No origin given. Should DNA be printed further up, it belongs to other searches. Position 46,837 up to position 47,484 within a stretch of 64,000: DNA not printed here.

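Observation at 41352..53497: Five HspR-like MerR paralogs in 12 kb, two in operons with orphan receiver proteins, embedded in a stress-gene cluster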

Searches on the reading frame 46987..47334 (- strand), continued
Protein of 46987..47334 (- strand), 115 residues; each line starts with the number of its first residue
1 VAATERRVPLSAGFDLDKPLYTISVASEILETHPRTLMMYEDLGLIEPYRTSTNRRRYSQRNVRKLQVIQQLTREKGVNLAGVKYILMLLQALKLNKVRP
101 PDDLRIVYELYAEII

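Call 47: find_encoding_contigs(protein=P0263, flank=6000, max_places=2)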
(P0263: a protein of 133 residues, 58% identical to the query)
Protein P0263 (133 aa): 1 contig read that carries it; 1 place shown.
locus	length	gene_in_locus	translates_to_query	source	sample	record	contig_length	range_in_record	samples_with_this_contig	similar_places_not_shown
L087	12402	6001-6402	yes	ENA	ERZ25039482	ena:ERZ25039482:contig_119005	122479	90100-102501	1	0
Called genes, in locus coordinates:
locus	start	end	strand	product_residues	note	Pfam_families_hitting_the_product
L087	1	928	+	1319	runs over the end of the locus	PF00128:Alpha-amylase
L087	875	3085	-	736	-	PF13185:GAF_2 (faint), PF01590:GAF (weak), PF13492:GAF_3, PF00512:HisKA, PF02518:HATPase_c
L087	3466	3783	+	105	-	PF13411:MerR_1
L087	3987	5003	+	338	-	PF01594:AI-2E_transport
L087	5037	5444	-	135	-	PF00072:Response_reg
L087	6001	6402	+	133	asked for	PF00376:MerR, PF13411:MerR_1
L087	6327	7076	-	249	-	-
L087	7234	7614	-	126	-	-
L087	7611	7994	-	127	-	PF00072:Response_reg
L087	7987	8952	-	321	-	PF00512:HisKA, PF13581:HATPase_c_2 (weak), PF02518:HATPase_c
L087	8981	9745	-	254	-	PF01590:GAF (weak), PF13185:GAF_2 (weak), PF13492:GAF_3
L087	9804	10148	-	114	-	PF00376:MerR, PF13411:MerR_1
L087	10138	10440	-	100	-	-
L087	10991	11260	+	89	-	PF00072:Response_reg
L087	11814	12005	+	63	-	-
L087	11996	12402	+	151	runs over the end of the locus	PF02518:HATPase_c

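Call 48: find_encoding_contigs(protein=P0290, flank=6000, max_places=2)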
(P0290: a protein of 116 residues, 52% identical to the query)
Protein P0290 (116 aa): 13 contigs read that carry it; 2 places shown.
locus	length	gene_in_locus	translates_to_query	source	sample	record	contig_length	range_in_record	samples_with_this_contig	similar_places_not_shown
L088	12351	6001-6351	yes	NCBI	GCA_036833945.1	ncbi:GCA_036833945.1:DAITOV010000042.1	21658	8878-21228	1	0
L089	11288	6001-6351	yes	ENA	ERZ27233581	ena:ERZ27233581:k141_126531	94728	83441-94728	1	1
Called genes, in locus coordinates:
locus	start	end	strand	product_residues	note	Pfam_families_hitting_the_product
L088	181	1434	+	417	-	PF13393:tRNA-synt_His, PF00587:tRNA-synt_2b, PF03129:HGTP_anticodon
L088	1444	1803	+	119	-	PF07366:SnoaL, PF12680:SnoaL_2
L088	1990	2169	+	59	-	-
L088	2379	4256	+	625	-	PF00012:HSP70, PF06723:MreB_Mbl, PF00012:HSP70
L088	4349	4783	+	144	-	PF00011:HSP20, PF17886:ArsA_HSP20 (faint)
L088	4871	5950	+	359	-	PF00226:DnaJ, PF01556:DnaJ_C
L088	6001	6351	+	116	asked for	PF13411:MerR_1, PF13591:MerR_2, PF00376:MerR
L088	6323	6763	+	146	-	PF01475:FUR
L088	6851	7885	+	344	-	PF00248:Aldo_ket_red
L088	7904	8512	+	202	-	PF08534:Redoxin (weak), PF00255:GSHPx, PF00578:AhpC-TSA (weak)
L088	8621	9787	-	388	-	PF04294:VanW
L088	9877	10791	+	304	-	PF01370:Epimerase, PF04321:RmlD_sub_bind (weak)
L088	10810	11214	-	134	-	-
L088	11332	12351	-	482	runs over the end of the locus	?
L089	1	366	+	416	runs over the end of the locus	PF13393:tRNA-synt_His, PF00587:tRNA-synt_2b, PF03129:HGTP_anticodon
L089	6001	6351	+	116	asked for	PF13411:MerR_1, PF13591:MerR_2, PF00376:MerR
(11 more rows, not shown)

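Call 49: find_encoding_contigs(protein=P0274, flank=6000, max_places=1)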
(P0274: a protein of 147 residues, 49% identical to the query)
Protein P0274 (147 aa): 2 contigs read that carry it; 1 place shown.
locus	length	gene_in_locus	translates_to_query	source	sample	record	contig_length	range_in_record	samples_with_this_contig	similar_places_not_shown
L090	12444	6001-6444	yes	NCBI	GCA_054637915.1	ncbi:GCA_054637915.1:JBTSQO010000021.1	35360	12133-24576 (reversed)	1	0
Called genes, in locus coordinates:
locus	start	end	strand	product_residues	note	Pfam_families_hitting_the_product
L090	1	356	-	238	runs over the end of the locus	-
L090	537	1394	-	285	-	PF00589:Phage_integrase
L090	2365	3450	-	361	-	PF00990:GGDEF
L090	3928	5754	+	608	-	PF00989:PAS, PF08448:PAS_4, PF13426:PAS_9, PF08448:PAS_4, PF01590:GAF, PF13185:GAF_2, PF13487:HD_5, PF01966:HD, +3 more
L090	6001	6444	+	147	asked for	PF13411:MerR_1, PF00376:MerR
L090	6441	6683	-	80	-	-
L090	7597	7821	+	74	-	-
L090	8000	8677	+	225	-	PF13814:Replic_Relax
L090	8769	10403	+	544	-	PF01580:FtsK_SpoIIIE (weak), PF01935:DUF87 (weak), PF05872:HerA_C (weak), PF10412:TrwB_AAD_bind (faint), PF13401:AAA_22 (faint)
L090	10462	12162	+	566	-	PF01435:Peptidase_M48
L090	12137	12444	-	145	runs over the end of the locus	-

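Call 55: find_encoding_contigs(protein=P0390, flank=6000, max_places=2)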
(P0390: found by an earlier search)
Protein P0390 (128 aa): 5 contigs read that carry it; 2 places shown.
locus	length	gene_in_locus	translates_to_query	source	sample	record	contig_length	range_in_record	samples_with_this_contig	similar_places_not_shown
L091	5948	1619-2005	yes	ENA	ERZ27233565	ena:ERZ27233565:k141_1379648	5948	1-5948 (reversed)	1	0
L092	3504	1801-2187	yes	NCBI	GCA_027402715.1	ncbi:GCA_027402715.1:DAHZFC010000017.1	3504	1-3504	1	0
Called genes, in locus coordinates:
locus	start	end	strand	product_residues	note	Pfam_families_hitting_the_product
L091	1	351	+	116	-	?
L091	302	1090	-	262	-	PF02358:Trehalose_PPase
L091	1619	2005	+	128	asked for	PF00376:MerR, PF13411:MerR_1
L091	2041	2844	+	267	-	PF11716:MDMPI_N, PF07398:MDMPI_C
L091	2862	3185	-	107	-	PF24963:DUF7768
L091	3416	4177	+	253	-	PF23441:SDR, PF00106:adh_short, PF08659:KR, PF13561:adh_short_C2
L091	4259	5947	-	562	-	?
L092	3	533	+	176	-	?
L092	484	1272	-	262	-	PF02358:Trehalose_PPase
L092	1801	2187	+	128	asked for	PF00376:MerR, PF13411:MerR_1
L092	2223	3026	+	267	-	PF11716:MDMPI_N, PF07398:MDMPI_C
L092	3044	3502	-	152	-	?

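Call 56: find_encoding_contigs(protein=P0243, flank=6000, max_places=1)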
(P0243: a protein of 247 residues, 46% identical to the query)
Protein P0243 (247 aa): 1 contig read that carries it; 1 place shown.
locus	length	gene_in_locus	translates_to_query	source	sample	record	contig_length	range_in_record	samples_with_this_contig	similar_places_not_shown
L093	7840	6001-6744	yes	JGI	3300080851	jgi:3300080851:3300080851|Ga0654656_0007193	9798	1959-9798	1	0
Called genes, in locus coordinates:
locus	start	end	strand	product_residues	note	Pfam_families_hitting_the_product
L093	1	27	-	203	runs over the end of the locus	-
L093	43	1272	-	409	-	PF03403:PAF-AH_p_II (faint), PF12740:PETase (faint), PF12146:Hydrolase_4 (faint), PF00326:Peptidase_S9 (weak)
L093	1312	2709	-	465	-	PF19295:SufBD_N, PF01458:SUFBD_core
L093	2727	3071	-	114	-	-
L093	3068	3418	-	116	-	PF18924:DUF5674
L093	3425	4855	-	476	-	PF19295:SufBD_N, PF01458:SUFBD_core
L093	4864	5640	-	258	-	PF00005:ABC_tran, PF02463:SMC_N (faint)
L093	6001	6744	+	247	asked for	PF00376:MerR, PF12728:HTH_17 (faint), PF13411:MerR_1, PF13591:MerR_2 (weak), PF00376:MerR, PF13411:MerR_1, PF13591:MerR_2 (weak)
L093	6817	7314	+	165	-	-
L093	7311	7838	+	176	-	?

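Call 62: predict_structure(alignment_id=A3)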
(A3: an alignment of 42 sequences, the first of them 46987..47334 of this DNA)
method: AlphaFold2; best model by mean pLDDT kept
length: 115 residues; sequences in the alignment: 42
mean_pLDDT: 90.0   pTM: 0.79
mean pLDDT of the five models: 90.0, 89.1, 88.6, 86.8, 86.3
residues with pLDDT >= 90: 98; 70-90: 4; 50-70: 3; < 50: 10
segments of 3 or more residues with pLDDT < 50: 1-9
pLDDT, mean of each block of 10 residues (from residue 1): 47 77 98 97 95 95 97 95 96 96 95 93
secondary structure, 60 per line:
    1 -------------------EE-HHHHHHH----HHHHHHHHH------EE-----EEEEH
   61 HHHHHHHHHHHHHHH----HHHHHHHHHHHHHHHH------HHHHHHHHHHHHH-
elements in order: H23-29 H34-42 E56-59 H60-75 H80-95 H102-114

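Call 65: fold_search(model_id=the predicted structure, library=pdb)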
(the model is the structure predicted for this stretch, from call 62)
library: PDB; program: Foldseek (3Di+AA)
matches with E <= 10: 392; with E <= 0.001: 5
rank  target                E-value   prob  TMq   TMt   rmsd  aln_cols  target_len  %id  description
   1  4r4e_B                1.6e-04  1.00  0.62  0.83   1.4        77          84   42  Structure of GlnR-DNA complex (released 2015-03-04)
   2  7tea_C                2.7e-04  1.00  0.61  0.90   1.2        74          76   31  Crystal structure of S. aureus GlnR-DNA complex (released 2022-06-29)
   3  7tea_B                5.2e-04  1.00  0.58  0.84   1.2        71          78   32  Crystal structure of S. aureus GlnR-DNA complex (released 2022-06-29)
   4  7tea_A                6.9e-04  1.00  0.58  0.87   1.3        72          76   32  Crystal structure of S. aureus GlnR-DNA complex (released 2022-06-29)
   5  4r4e_A                6.9e-04  1.00  0.59  0.79   1.8        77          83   42  Structure of GlnR-DNA complex (released 2015-03-04)
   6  4r22_B                1.9e-03  1.00  0.61  0.83   1.9        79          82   28  TnrA-DNA complex (released 2015-03-04)
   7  4r24_B                3.0e-03  1.00  0.62  0.82   2.1        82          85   28  Complete dissection of B. subtilis nitrogen homeostatic circuitry (released 2015-03-04)
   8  1r8d_B                4.0e-03  1.00  0.59  0.63   6.3        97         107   25  Crystal Structure of MtaN Bound to DNA (released 2004-08-17)
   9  3hh0_C                4.8e-03  1.00  0.57  0.51   7.0        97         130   20  Crystal structure of a transcriptional regulator, MerR family from Bacillus cereus (released 2009-05-26)
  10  5d90_C                4.8e-03  1.00  0.56  0.49   6.0        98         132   21  Crystal structure of HiNmlR, a MerR family regulator lacking the sensor domain, bound to promoter DNA (released 2016-06-29)
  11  7xn2                  5.4e-03  1.00  0.59  0.47   1.9        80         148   28  Crystal structure of CvkR, a novel MerR-type transcriptional regulator (released 2023-03-08)
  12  5d8c_A                6.8e-03  1.00  0.56  0.51   6.2        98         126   20  Crystal structure of HiNmlR, a MerR family regulator lacking the sensor domain, bound to promoter DNA (released 2016-06-29)
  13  2zhg_A                6.8e-03  1.00  0.55  0.52   7.1        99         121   21  Crystal structure of SoxR in complex with DNA (released 2008-03-25)
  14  5d90_B                7.6e-03  1.00  0.55  0.51   6.4       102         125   22  Crystal structure of HiNmlR, a MerR family regulator lacking the sensor domain, bound to promoter DNA (released 2016-06-29)
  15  5d8c_B                8.1e-03  1.00  0.57  0.52   3.9        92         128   22  Crystal structure of HiNmlR, a MerR family regulator lacking the sensor domain, bound to promoter DNA (released 2016-06-29)
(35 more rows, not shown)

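Call 76: find_homologous_proteins(query=L087:9804-10148:-, max_evalue=1e-10)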
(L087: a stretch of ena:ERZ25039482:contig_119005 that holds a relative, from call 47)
Query L087:9804-10148:- (114 aa): 964 proteins with E <= 1e-10 among 981 candidates; the best 120 are listed.
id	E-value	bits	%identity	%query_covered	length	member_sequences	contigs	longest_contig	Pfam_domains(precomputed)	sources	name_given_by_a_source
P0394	3.9e-66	238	98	100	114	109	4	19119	PF00376.30,PF13411.13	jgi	jgi:MerR family transcriptional regulator/heat shock protein HspR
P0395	2.0e-63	229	96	100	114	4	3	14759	PF00376.30,PF13411.13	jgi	jgi:MerR family transcriptional regulator/heat shock protein HspR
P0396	5.3e-63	228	93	100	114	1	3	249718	PF00376.30,PF13411.13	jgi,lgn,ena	-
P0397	7.6e-63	227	93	100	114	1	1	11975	PF00376.30,PF13411.13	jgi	jgi:DNA-binding transcriptional MerR regulator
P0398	9.0e-63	227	96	100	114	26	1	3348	PF00376.30,PF13411.13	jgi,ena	-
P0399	1.0e-62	227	93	100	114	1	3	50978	PF00376.30,PF13411.13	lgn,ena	-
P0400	1.4e-62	226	93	100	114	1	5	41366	PF00376.30,PF13411.13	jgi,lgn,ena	jgi:DNA-binding transcriptional MerR regulator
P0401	1.6e-62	226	93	100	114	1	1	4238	PF00376.30,PF13411.13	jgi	-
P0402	1.9e-62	226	93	100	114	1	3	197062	PF00376.30,PF13411.13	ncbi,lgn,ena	-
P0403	2.2e-62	226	93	100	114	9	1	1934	PF00376.30,PF13411.13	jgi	jgi:DNA-binding transcriptional MerR regulator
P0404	3.6e-62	225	93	100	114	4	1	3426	PF00376.30,PF13411.13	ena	-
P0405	4.4e-62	225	94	100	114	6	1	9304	PF00376.30,PF13411.13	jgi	jgi:MerR family transcriptional regulator, heat shock protein HspR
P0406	5.3e-62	224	93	100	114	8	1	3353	PF00376.30,PF13411.13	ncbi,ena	-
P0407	5.8e-62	224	95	100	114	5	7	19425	PF00376.30,PF13411.13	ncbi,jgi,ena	jgi:MerR family transcriptional regulator/heat shock protein HspR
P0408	7.0e-62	224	93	100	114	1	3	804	PF00376.30,PF13411.13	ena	-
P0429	2.4e-55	203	84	100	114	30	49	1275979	PF00376.30,PF13411.13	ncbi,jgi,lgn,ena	ncbi:MAG: MerR family transcriptional regulator [Candidatus Dormibacteria bacterium]|jgi:MerR family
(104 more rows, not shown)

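Call 77: find_encoding_contigs(protein=P0429, flank=8000, max_places=3)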
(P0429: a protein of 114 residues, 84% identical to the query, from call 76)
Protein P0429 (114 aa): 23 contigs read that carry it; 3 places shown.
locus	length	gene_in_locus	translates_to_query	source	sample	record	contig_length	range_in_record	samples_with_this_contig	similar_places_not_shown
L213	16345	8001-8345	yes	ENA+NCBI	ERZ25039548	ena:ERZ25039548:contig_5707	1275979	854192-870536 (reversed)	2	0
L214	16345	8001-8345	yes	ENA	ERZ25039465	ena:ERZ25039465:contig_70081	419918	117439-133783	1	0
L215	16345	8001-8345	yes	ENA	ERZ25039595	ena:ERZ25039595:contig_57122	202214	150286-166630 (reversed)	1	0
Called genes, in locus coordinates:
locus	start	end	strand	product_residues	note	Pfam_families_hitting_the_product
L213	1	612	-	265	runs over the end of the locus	PF01022:HTH_5, PF12840:HTH_20, PF08327:AHSA1 (weak)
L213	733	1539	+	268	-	PF00753:Lactamase_B (faint), PF13483:Lactamase_B_3, PF12706:Lactamase_B_2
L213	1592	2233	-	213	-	PF06508:QueC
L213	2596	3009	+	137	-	PF07274:DUF1440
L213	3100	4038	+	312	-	-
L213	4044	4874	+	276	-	PF01828:Peptidase_A4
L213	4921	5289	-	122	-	PF00903:Glyoxalase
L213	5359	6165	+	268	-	PF06108:DUF952, PF00583:Acetyltransf_1, PF13508:Acetyltransf_7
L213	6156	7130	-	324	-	PF01544:CorA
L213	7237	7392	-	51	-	-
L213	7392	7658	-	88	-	PF20223:DUF6582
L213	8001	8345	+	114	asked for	PF00376:MerR, PF13411:MerR_1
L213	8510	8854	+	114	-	-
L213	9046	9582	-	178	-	PF00300:His_Phos_1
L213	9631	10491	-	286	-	PF00924:MS_channel_2nd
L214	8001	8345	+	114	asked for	PF00376:MerR, PF13411:MerR_1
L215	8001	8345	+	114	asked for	PF00376:MerR, PF13411:MerR_1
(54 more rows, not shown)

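Call 82: list_cluster_members(proteins=[P0273, P0286, P0296, P0317, P0321, P0360, P0376, P0246, P0250, P0258])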
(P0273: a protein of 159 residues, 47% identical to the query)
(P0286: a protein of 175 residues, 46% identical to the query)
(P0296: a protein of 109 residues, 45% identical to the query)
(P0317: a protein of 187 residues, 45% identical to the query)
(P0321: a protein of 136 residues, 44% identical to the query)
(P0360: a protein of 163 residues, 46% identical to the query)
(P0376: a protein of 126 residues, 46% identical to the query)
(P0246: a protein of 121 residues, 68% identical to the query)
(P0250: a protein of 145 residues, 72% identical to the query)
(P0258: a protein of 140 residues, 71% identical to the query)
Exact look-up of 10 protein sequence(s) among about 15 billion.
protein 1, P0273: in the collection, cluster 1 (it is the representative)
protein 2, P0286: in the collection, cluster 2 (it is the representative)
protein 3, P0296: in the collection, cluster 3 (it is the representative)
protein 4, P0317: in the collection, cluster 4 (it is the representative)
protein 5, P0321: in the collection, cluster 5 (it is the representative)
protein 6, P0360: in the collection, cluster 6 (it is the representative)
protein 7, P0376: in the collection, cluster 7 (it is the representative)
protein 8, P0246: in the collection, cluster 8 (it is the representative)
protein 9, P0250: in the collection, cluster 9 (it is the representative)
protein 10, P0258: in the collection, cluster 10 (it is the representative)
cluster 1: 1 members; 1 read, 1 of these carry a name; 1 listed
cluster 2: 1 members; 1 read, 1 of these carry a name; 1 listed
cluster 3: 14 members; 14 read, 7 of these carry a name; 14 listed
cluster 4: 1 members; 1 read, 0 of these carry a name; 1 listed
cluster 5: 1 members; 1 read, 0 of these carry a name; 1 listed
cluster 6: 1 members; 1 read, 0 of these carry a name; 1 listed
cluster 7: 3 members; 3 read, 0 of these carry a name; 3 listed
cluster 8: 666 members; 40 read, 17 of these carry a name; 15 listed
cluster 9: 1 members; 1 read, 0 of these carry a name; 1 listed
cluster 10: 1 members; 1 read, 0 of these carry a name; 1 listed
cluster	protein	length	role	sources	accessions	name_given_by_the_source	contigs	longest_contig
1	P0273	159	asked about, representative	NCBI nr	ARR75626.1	MerR family protein [uncultured bacterium]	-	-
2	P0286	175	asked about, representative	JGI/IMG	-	MerR family transcriptional regulator, heat shock protein HspR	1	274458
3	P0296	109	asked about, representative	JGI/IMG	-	DNA-binding transcriptional MerR regulator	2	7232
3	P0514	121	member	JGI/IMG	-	DNA-binding transcriptional MerR regulator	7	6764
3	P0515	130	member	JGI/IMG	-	DNA-binding transcriptional MerR regulator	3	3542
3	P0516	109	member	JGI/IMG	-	DNA-binding transcriptional MerR regulator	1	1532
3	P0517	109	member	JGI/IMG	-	DNA-binding transcriptional MerR regulator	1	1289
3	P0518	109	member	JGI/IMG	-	DNA-binding transcriptional MerR regulator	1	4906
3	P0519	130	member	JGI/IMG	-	DNA-binding transcriptional MerR regulator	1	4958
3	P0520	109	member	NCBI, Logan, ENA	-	-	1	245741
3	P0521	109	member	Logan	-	-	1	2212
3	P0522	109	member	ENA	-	-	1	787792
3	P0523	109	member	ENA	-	-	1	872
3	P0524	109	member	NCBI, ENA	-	-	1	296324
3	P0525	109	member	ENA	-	-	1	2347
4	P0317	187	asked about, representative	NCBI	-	-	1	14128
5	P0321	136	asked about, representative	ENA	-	-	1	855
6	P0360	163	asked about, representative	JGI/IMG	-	-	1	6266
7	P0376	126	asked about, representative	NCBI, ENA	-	-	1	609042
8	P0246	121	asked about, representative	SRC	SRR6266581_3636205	-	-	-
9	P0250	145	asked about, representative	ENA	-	-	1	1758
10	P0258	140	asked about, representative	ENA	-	-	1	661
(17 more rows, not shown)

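Call 83: find_encoding_contigs(protein=P0376, flank=5000, max_places=1)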
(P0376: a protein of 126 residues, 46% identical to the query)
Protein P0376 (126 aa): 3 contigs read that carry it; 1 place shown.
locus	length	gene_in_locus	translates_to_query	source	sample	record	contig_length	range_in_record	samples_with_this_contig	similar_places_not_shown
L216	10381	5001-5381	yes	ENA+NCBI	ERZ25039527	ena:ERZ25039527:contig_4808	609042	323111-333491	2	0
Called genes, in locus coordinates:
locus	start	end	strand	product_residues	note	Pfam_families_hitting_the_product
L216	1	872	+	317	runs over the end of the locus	-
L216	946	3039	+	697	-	PF00012:HSP70, PF06723:MreB_Mbl, PF00012:HSP70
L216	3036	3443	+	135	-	PF00011:HSP20, PF17886:ArsA_HSP20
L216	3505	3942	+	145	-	PF00011:HSP20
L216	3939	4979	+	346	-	PF00226:DnaJ, PF01556:DnaJ_C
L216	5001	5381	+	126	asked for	PF13411:MerR_1, PF13591:MerR_2, PF00376:MerR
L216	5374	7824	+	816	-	PF02861:Clp_N, PF23569:NBD_SMAX1 (weak), PF00004:AAA, PF17871:AAA_lid_9, PF00004:AAA, PF07724:AAA_2, PF07728:AAA_5, PF10431:ClpB_D2-small, +11 more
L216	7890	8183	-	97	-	-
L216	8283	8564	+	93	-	PF01541:GIY-YIG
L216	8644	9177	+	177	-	PF01814:Hemerythrin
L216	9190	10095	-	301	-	PF00294:PfkB, PF08543:Phos_pyr_kin (weak)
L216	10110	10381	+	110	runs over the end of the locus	-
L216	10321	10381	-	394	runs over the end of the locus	PF02901:PFL-like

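Call 84: find_encoding_contigs(protein=P0296, flank=5000, max_places=2)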
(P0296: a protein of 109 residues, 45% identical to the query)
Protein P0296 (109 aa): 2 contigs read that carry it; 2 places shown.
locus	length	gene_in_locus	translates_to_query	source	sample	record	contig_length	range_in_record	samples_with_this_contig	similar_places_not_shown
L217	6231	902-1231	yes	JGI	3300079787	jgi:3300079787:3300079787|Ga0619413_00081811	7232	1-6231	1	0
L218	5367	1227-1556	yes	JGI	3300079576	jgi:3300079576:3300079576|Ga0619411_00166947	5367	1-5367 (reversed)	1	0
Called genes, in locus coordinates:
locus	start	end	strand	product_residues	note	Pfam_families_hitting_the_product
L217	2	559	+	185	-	?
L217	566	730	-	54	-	-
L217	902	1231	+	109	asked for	PF13411:MerR_1 (weak)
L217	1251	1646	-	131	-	PF00072:Response_reg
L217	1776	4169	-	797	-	PF01590:GAF, PF13185:GAF_2, PF13492:GAF_3, PF00512:HisKA, PF02518:HATPase_c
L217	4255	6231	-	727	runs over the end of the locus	PF02922:CBM_48, PF00128:Alpha-amylase (weak)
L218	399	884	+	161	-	PF00160:Pro_isomerase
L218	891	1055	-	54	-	-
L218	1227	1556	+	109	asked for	PF13411:MerR_1 (weak)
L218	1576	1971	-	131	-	PF00072:Response_reg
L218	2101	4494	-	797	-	PF01590:GAF, PF13185:GAF_2, PF13492:GAF_3, PF00512:HisKA, PF02518:HATPase_c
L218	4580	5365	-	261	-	?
